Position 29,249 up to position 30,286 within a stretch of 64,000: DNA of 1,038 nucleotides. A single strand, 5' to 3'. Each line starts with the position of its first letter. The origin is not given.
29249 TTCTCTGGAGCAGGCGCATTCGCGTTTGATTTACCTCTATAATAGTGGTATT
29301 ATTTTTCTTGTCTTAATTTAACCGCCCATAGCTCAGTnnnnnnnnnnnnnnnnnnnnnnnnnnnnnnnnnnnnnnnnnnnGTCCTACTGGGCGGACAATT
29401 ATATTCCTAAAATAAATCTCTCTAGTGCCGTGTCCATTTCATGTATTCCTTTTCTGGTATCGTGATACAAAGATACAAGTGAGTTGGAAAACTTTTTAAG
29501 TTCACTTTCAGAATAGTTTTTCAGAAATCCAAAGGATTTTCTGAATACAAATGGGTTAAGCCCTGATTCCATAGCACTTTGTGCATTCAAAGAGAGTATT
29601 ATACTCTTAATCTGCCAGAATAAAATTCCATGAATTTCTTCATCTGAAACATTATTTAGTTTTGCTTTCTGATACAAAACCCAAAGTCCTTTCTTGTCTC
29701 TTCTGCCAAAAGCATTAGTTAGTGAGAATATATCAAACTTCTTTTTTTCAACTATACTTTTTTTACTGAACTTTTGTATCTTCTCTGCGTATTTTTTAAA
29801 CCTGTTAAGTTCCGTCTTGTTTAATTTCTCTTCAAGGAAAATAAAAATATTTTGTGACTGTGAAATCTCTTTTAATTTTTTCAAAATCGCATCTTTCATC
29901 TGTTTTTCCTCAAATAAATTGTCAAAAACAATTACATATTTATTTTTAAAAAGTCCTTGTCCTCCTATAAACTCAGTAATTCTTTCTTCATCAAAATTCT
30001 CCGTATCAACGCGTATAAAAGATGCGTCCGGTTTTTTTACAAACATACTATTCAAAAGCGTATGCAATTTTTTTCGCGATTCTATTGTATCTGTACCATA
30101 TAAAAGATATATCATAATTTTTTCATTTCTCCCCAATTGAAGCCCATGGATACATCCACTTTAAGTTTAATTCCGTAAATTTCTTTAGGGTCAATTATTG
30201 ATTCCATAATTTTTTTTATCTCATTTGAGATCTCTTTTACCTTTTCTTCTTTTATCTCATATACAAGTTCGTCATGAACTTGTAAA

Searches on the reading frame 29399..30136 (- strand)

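Call 83: search_protein_families(library=pfam, proteins=[window:29399-30136:-])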
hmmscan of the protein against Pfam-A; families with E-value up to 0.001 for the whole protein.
window:29399-30136:- (245 aa): 1 family
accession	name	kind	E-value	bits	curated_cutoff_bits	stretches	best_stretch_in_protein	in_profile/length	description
PF21694.2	DNA_pol3_delta_C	-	1.1e-06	29.1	27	1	135-244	3-120/121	DNA polymerase III delta subunit, C-terminal domain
